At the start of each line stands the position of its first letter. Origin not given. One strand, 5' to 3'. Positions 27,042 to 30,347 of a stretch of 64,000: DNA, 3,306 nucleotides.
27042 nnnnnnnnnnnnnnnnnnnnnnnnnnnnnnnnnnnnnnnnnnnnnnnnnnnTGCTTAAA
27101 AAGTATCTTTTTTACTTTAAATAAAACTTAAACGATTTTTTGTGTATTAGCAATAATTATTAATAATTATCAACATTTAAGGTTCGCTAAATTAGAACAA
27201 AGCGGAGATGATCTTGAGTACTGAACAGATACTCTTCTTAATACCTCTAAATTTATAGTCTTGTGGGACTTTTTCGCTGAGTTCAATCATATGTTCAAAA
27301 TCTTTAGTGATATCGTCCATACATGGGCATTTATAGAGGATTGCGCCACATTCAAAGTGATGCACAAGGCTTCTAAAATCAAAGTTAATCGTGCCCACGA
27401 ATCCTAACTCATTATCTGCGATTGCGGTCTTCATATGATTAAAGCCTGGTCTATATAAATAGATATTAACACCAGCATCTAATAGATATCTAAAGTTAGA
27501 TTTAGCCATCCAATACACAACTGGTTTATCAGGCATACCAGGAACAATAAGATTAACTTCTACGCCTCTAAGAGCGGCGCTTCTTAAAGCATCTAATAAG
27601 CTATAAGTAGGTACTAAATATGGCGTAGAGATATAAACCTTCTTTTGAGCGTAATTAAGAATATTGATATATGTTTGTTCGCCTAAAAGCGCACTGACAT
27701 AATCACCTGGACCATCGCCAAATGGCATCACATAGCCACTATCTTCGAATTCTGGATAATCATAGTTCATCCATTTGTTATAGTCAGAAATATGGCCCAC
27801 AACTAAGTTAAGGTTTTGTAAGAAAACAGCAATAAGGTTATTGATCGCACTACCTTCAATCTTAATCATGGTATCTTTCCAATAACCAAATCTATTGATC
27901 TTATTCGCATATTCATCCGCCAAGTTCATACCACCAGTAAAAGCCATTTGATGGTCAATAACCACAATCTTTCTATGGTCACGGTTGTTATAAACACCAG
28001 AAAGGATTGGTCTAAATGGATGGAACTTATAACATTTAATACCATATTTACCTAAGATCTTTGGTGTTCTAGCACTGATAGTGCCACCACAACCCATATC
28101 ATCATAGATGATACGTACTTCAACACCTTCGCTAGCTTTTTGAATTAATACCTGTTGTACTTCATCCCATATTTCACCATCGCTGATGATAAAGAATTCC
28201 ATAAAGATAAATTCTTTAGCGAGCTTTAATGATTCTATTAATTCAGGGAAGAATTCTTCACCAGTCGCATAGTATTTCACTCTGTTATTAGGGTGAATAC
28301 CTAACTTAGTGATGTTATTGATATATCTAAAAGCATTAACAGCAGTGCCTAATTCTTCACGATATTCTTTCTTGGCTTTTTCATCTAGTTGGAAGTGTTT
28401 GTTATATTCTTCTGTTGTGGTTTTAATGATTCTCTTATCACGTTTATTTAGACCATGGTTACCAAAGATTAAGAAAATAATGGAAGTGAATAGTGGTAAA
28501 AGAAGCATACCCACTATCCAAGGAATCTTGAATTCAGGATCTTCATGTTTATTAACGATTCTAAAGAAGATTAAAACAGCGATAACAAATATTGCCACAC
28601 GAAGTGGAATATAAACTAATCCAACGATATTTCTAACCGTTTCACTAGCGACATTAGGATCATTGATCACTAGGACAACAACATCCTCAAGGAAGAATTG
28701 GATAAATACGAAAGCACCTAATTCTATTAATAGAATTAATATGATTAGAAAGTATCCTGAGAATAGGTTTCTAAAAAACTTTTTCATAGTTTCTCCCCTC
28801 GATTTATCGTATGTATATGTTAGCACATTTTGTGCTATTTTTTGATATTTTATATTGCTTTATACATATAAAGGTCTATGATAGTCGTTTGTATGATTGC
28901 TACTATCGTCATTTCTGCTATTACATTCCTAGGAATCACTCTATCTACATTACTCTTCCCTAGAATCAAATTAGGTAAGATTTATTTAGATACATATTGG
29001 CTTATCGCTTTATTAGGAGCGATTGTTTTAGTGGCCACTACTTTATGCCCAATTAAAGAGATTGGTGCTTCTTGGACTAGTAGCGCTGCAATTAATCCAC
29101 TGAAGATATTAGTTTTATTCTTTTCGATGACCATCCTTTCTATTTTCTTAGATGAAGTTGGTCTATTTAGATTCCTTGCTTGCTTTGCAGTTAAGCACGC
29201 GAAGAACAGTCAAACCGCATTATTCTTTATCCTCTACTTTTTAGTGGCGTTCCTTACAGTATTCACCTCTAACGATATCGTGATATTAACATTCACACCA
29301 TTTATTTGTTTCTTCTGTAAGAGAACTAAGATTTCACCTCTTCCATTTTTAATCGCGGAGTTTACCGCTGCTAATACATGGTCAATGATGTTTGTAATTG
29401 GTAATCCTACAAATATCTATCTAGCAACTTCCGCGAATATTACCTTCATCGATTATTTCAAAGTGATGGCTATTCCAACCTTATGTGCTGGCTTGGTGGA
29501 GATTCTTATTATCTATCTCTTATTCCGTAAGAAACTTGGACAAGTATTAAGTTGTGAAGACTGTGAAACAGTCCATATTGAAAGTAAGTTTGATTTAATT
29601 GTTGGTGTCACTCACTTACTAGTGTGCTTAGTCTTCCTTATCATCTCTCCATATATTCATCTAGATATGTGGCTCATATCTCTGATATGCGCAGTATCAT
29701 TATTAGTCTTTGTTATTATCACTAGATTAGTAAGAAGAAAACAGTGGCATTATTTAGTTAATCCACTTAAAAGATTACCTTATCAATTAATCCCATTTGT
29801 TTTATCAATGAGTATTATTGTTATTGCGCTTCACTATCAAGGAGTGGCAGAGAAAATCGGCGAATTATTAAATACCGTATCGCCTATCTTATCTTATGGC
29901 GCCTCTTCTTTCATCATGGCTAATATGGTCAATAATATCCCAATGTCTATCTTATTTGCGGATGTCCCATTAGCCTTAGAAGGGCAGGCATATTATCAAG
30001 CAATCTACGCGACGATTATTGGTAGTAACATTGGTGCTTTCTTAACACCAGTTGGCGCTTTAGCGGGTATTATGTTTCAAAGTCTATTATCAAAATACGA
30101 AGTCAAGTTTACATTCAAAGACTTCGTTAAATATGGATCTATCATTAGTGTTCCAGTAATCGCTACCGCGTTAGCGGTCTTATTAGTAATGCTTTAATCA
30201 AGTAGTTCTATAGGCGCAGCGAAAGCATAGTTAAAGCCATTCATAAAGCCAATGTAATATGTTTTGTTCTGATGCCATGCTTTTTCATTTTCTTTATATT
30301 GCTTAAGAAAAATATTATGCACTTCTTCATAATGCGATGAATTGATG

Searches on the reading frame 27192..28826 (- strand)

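Call 70: search_protein_families(library=pfam, proteins=[window:27192-28826:-], max_evalue=1e-8)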
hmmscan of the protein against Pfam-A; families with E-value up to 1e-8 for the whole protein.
window:27192-28826:- (544 aa): 2 families
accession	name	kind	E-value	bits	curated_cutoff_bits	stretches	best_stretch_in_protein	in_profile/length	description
PF13091.12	PLDc_2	-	1.8e-40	138.2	27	2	387-513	2-131/132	PLD-like domain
PF00614.28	PLDc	-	9.3e-15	54.3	21.9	0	279-306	1-28/28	Phospholipase D Active site motif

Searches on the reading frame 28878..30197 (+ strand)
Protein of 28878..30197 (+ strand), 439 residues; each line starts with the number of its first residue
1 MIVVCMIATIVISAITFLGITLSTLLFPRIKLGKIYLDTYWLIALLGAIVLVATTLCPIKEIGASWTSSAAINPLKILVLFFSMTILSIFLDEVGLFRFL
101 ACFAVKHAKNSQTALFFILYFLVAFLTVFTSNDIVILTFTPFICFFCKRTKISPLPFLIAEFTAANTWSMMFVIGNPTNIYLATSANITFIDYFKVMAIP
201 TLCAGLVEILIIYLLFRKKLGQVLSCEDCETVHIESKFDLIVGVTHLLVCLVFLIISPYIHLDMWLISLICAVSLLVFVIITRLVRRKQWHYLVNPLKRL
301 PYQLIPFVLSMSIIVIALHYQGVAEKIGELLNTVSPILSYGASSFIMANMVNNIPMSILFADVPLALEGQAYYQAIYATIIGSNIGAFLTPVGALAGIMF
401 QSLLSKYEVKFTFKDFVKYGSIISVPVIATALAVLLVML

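Call 70: search_protein_families(library=pfam, proteins=[window:28878-30197:+], max_evalue=1e-8)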
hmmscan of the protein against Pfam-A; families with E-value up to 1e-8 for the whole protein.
window:28878-30197:+ (439 aa): 2 families
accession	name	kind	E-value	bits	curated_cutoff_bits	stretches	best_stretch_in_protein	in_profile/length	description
PF03600.22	CitMHS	-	4.4e-38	131.7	31.9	1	41-364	12-314/336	Citrate transporter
PF02040.21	ArsB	-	2.9e-24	86.7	22.2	1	79-437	56-421/423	Arsenical pump membrane protein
